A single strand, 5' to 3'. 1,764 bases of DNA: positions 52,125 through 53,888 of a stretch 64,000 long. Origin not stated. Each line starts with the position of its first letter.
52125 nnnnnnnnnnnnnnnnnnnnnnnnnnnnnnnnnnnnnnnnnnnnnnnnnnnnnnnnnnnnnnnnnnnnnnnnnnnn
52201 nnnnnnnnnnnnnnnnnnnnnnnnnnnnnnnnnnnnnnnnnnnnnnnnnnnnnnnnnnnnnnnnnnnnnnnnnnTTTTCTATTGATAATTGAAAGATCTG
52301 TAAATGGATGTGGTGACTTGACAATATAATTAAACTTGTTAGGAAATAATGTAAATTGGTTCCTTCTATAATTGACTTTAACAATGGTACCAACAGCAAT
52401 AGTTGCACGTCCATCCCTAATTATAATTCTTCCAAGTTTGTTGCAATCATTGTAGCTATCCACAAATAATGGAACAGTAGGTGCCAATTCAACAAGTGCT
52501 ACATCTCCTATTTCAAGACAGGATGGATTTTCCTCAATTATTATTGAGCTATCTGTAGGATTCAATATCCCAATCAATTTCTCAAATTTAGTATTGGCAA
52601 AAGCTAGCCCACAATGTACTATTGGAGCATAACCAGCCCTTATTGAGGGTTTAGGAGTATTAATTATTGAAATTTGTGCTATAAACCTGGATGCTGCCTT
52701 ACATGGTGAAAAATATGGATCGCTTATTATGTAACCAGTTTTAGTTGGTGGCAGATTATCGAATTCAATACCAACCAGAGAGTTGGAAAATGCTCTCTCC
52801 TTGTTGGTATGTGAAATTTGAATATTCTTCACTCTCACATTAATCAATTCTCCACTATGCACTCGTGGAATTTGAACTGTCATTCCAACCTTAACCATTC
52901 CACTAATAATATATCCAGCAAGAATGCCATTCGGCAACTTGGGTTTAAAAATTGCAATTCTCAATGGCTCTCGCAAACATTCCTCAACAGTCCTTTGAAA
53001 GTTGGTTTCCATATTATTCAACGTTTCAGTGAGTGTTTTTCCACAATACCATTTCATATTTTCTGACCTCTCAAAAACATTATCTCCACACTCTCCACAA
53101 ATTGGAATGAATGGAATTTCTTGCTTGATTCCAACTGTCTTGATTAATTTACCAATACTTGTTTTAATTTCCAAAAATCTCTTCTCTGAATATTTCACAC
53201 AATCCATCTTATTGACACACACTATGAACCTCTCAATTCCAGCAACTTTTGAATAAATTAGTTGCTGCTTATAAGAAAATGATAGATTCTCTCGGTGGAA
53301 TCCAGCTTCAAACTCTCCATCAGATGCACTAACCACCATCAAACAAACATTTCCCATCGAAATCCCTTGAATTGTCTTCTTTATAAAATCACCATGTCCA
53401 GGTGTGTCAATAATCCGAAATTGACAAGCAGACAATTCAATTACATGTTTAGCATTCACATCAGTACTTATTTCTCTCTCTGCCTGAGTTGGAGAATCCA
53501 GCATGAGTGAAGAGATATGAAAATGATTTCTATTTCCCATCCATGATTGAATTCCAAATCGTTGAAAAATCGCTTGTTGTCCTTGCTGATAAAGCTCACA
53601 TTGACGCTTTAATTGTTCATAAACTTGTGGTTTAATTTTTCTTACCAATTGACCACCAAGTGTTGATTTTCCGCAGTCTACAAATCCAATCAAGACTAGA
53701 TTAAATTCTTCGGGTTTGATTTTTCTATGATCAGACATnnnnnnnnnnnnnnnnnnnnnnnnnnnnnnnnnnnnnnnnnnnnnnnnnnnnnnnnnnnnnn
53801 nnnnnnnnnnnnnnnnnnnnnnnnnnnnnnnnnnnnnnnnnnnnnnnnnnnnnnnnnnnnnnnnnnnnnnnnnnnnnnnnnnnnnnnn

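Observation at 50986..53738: Back-to-back atypical GTPases: Ras-like with DSAEHE switch II, and EF1A-like with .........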

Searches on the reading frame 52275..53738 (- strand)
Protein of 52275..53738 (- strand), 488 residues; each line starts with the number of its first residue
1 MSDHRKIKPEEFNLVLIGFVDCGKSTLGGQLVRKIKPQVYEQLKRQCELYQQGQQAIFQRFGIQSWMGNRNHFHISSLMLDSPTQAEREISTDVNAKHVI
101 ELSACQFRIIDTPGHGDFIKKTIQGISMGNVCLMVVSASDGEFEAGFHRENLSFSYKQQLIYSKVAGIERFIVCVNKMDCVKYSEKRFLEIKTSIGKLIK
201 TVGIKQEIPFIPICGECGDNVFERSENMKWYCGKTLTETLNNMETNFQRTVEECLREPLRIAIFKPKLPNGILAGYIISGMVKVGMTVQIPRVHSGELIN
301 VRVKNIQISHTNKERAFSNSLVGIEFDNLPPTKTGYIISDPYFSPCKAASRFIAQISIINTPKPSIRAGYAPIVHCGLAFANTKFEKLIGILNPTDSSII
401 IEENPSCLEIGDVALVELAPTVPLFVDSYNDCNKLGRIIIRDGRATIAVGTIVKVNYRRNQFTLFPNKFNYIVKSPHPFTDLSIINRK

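Call 5: search_protein_families(library=pfam, proteins=[window:52275-53738:-], max_evalue=0.1)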
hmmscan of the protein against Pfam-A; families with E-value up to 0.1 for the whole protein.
window:52275-53738:- (488 aa): 6 families
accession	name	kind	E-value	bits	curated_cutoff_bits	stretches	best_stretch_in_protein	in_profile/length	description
PF00009.33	GTP_EFTU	-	5.2e-25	88.6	26.5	1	13-222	5-176/188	Elongation factor Tu GTP binding domain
PF22594.2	GTP-eEF1A_C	-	6.5e-22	78.3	27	1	351-452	1-100/101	GTP-eEF1A C-terminal domain-like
PF03143.23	GTP_EFTU_D3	-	1.5e-11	44.9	27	1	346-455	2-105/106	Elongation factor Tu C-terminal domain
PF03144.31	GTP_EFTU_D2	-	0.00015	22.6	30.3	1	273-323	4-55/73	Elongation factor Tu domain 2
PF01926.29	MMR_HSR1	-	0.00069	20.2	21.9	0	92-139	33-85/113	50S ribosome-binding GTPase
PF04670.18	Gtr1_RagA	-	0.037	13.9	22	1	89-205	32-150/232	Gtr1/RagA G protein conserved region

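Call 7: search_solved_structures(query=window:52275-53738:-, show_alignments=2)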
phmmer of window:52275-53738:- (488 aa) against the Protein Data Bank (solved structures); distinct sequences matched with E-value up to 0.001: 91 (the best 60 are shown).
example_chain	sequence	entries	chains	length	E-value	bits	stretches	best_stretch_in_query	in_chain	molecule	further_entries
1jny_A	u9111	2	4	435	2e-58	201.5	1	11-456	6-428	Elongation factor 1-alpha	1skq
3vmf_A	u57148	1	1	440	1.5e-56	195.4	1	4-455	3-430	Elongation factor 1-alpha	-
3wxm_A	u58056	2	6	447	1.5e-56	195.4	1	4-455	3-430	Elongation factor 1-alpha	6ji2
4cxg_A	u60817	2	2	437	3e-56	194.4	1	11-455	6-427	ELONGATION FACTOR 1A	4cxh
1f60_A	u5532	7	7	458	4e-55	190.7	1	11-456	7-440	ELONGATION FACTOR EEF1A | ELONGATION FACTOR 1-ALPHA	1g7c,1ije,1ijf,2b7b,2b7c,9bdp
5o8w_A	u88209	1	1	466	4.3e-55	190.6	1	11-456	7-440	Elongation factor 1-alpha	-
6ra9_A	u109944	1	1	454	3.9e-54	187.4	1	11-456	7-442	Elongation factor 1-alpha 2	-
6ra9_B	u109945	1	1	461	4e-54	187.4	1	11-456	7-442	Elongation factor 1-alpha 2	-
4c0s_A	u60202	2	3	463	4.1e-54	187.3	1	11-456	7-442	ELONGATION FACTOR 1-ALPHA 2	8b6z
5lzs_jj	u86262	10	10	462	6e-54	186.8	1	11-456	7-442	Elongation factor 1-alpha 1 | eEF1A | eukaryotic elongation factor 1A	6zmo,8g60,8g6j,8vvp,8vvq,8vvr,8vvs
8g5z_EF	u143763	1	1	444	7.1e-54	186.5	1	11-456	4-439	Elongation factor 1-alpha 1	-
9b0s_CF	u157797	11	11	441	8.9e-54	186.2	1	11-455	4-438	Putative elongation factor 1-alpha-like 3 | Elongation factor 1-alpha 1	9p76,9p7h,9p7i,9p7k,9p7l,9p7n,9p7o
3wy9_A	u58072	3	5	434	2.1e-50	175.1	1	11-456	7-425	Elongation factor 1-alpha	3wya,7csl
5lzw_jj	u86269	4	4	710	4.5e-44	154.2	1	10-455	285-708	Hbs1l | HBS1-like protein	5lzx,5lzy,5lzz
7nwh_jj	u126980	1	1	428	1.6e-43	152.4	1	8-455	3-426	eRF3a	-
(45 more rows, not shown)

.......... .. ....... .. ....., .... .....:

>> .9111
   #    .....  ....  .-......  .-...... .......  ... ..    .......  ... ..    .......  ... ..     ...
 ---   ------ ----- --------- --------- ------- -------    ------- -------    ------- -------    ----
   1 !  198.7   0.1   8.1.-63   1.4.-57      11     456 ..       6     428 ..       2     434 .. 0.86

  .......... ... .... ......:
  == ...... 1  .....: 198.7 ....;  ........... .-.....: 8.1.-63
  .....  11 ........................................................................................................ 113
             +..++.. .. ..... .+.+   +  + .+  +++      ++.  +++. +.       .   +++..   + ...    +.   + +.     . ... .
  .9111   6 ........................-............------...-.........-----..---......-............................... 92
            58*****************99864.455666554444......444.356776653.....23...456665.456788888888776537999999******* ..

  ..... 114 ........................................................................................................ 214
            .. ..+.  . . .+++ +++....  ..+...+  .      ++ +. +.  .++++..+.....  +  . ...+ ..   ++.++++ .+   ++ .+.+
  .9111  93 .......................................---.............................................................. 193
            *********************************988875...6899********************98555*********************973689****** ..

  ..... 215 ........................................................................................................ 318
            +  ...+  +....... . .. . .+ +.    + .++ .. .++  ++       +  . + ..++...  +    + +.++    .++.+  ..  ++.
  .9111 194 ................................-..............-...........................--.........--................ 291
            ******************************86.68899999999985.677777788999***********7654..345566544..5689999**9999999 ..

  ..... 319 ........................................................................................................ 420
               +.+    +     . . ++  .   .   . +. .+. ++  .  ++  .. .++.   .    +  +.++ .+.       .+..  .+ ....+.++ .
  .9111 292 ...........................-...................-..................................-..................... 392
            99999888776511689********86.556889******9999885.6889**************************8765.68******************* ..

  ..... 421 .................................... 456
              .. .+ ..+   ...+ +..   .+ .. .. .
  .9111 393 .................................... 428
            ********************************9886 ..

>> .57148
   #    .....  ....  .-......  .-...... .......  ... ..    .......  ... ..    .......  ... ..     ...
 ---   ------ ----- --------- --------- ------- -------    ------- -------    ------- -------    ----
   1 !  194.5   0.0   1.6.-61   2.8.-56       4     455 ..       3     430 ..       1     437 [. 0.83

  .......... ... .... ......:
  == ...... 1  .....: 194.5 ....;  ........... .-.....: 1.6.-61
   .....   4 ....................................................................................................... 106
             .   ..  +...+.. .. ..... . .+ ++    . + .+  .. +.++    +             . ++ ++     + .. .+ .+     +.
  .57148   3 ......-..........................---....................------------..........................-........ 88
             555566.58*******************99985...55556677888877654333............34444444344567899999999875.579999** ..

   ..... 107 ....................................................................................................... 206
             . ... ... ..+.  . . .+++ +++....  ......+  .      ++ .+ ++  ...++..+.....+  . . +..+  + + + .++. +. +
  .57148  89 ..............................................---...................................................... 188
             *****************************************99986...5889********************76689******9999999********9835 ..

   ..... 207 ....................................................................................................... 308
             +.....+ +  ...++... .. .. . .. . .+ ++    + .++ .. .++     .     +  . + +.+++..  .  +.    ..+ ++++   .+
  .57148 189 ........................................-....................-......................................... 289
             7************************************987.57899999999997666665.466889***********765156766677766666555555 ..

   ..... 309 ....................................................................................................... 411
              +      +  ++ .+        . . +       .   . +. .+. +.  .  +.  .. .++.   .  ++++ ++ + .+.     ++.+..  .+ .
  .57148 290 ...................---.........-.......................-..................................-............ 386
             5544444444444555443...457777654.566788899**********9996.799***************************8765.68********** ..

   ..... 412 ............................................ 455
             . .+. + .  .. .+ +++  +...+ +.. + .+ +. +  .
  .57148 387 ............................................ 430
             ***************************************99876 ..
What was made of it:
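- On HBS1 / eRF3 / Ski7: HBS1L 154 bits, eRF3a 152, yeast Hbs1 118, against a/eEF1A at 187-201 (call 7).
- Three Pfam domains (call 5). aEF1A/eEF1A score 187-201 bits against 118-154 for HBS1 and eRF3 (call 7).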

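Call 9: find_homologous_proteins(query=window:52275-53738:-)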
Query window:52275-53738:- (488 aa): 370 proteins with E <= 0.001 among 8000 candidates; the best 120 are listed.
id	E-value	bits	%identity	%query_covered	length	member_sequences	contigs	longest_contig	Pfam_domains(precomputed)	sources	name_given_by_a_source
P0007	0.0e+0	1117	100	100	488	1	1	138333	PF03143.24,PF22594.3,PF00009.34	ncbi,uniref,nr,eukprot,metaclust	ncbi:predicted protein [Naegleria gruberi]|uniref:Predicted protein n=1 Tax=Naegleria gruberi TaxID=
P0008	3.1e-67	246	34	92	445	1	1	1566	PF03143.24,PF14578.13,PF22594.3,PF00009.34,PF03144.32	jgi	-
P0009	7.3e-65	238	34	90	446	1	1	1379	PF01926.30,PF03143.24,PF22594.3,PF00009.34,PF03144.32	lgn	-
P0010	7.3e-65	238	34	90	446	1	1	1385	PF01926.30,PF03143.24,PF22594.3,PF00009.34,PF03144.32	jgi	-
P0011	1.8e-64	236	35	91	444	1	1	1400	PF03143.24,PF22594.3,PF00009.34,PF03144.32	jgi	-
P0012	1.0e-62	231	34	92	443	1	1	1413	PF01926.30,PF03143.24,PF22594.3,PF00009.34,PF03144.32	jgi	jgi:elongation factor 1-alpha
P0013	1.2e-62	230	33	92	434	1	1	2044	PF01926.30,PF03143.24,PF22594.3,PF00009.34,PF03144.32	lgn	-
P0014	1.5e-62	230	34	91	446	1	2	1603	PF01926.30,PF03143.24,PF22594.3,PF00009.34,PF03144.32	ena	-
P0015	2.4e-62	229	34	91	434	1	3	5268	PF01926.30,PF03143.24,PF22594.3,PF00009.34,PF03144.32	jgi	jgi:elongation factor 1-alpha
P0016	1.2e-59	221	33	91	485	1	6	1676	PF01926.30,PF03143.24,PF22594.3,PF00009.34,PF03144.32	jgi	jgi:elongation factor 1-alpha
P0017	1.8e-59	220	32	92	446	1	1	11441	PF03143.24,PF22594.3,PF00009.34,PF03144.32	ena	-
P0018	6.4e-59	218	32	91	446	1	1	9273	PF03143.24,PF22594.3,PF00009.34,PF03144.32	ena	-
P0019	1.0e-58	217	32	93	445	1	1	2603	PF03143.24,PF22594.3,PF00009.34,PF03144.32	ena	-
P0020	1.9e-58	217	33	91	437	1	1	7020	PF03143.24,PF22594.3,PF00009.34,PF03144.32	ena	-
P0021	5.7e-58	215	32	93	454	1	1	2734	PF03143.24,PF22594.3,PF00009.34,PF03144.32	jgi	jgi:elongation factor 1-alpha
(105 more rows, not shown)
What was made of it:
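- The nearest non-self protein is 34-35% identical (call 9). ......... lies in an uninterrupted ORF identical to XP_002669150.1 (call 9).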

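Call 21: search_protein_families(library=ncbifam, proteins=[window:52275-53738:-], max_evalue=0.001)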
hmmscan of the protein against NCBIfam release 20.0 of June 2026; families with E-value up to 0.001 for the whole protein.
window:52275-53738:- (488 aa): 17 families
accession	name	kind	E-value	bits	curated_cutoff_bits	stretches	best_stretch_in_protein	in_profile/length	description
NF008969.0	PRK12317.1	subfamily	5.1e-74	249.4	502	1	10-458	6-424/426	elongation factor 1-alpha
TIGR00483.1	EF-1_alpha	equivalog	9.8e-72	241.7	540.1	1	10-458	6-425/427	translation elongation factor EF-1 subunit alpha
NF004035.0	PRK05506.1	subfamily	6.4e-39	133.7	715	1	13-459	26-437/632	bifunctional sulfate adenylyltransferase subunit 1/adenylylsulfate kinase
TIGR02034.1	CysN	subfamily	1.3e-37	129.8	336.1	1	14-450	3-402/406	sulfate adenylyltransferase, large subunit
NF003478.0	PRK05124.1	equivalog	2.2e-37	128.8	590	1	13-456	29-437/475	sulfate adenylyltransferase subunit CysN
NF000766.0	PRK00049.1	subfamily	8e-13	47.9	449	1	86-295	55-252/396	elongation factor Tu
NF009372.0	PRK12735.1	subfamily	2.5e-12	46.3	479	1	85-308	54-263/396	elongation factor Tu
TIGR00475.1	selB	equivalog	4.4e-12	45.5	242.25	1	83-361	29-280/581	selenocysteine-specific translation elongation factor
NF009373.0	PRK12736.1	subfamily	2.7e-11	42.9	452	1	82-324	53-277/394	elongation factor Tu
TIGR00485.1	EF-Tu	equivalog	4.4e-10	38.9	522.4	1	84-295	55-250/394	elongation factor Tu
TIGR01394.1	TypA_BipA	equivalog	3e-09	35.7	757.3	1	74-310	33-254/594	translational GTPase TypA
TIGR00231.1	small_GTP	domain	3.6e-09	36.6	42.5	1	11-190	3-127/164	GTP-binding protein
TIGR03680.1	eif2g_arch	equivalog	7.9e-09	35.2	514.5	1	11-324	5-291/407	translation initiation factor IF-2 subunit gamma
NF003077.0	PRK04000.1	equivalog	1.4e-08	34.3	315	1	8-324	6-295/412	translation initiation factor IF-2 subunit gamma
NF009381.0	PRK12740.1-5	subfamily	1.9e-06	26.6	583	1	84-184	54-142/692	elongation factor G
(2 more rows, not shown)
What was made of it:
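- On eEF1A/aEF1A (TIGR00483 equivalog): PRK12317 scores 249 against 502 (call 21).
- Closest known: eEF1A / aEF1A, and the divergent eEF1A copies noted in protists. Same: The best matches are a/eEF1A (calls 5, 7, 21).
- Closest known: eEF1A / aEF1A, and the divergent eEF1A copies noted in protists. Different: It scores 242 bits against a TIGR00483 cut-off of 540 (call 21).
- TIGR00483 scores 242 bits against a cut-off of 540 (call 21).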

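Call 34: list_cluster_members(proteins=[P0001, P0002, P0007])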
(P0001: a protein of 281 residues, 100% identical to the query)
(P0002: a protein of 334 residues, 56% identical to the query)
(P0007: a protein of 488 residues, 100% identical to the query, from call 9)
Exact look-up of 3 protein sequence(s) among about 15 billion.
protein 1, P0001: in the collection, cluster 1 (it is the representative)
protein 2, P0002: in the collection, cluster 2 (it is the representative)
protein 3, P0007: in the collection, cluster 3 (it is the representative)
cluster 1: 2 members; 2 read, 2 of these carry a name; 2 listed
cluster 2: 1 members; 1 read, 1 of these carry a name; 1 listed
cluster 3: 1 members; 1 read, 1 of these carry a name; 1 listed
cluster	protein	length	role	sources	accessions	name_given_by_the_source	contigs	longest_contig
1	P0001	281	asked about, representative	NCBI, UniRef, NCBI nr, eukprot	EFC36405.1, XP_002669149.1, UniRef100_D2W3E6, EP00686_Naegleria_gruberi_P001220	ras family small GTPase [Naegleria gruberi] | Ras family small GTPase n=1 Tax=Naegleria gruberi TaxID=5762 RepID=D2W3E6_NAEGR | XP_002669149.1 ras family small GTPase [Naegleria gruberi strain NEG-M]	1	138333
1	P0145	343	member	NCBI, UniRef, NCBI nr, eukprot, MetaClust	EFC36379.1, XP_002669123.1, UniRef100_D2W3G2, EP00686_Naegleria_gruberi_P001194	ras family small GTPase [Naegleria gruberi] | Ras family small GTPase n=1 Tax=Naegleria gruberi TaxID=5762 RepID=D2W3G2_NAEGR | XP_002669123.1 ras family small GTPase [Naegleria gruberi strain NEG-M]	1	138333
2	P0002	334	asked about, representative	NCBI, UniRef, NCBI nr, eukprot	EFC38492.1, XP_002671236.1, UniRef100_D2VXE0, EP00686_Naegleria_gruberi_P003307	ras family small GTPase [Naegleria gruberi] | Ras family small GTPase n=1 Tax=Naegleria gruberi TaxID=5762 RepID=D2VXE0_NAEGR | XP_002671236.1 ras family small GTPase [Naegleria gruberi strain NEG-M]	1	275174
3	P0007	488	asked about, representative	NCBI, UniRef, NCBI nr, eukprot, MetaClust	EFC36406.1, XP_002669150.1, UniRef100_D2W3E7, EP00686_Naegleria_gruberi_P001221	predicted protein [Naegleria gruberi] | Predicted protein n=1 Tax=Naegleria gruberi TaxID=5762 RepID=D2W3E7_NAEGR | uncharacterized protein NAEGRDRAFT_75919 [Naegleria gruberi]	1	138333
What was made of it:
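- Checked: 100% identical to XP_002669150.1 (calls 9, 34).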

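Call 38: find_encoding_contigs(protein=P0145, flank=10000, max_places=3)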
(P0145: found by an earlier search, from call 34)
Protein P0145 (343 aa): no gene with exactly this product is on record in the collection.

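Call 39: find_encoding_contigs(protein=P0007, flank=10000, max_places=3)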
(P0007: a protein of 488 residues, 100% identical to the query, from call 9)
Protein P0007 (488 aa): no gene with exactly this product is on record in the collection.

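Call 73: find_related_loci(query=window:52275-53738:-, collection=metagenome_contigs, flank=5000)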
Query window:52275-53738:- (488 aa) in metagenome_contigs; peptide patterns used: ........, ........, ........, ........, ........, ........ (x = any residue, [..] = any of these).
108 stretches matched a pattern; 1 encode a relative of the query (tblastn E <= 1e-3); 1 distinct loci.
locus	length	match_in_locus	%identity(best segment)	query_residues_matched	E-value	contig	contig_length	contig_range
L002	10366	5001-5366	25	98-232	7e-7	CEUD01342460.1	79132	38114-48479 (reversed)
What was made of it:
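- Tried and rejected: A scan of JGI metagenome contigs gave only a 25%-identity hit (call 73).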
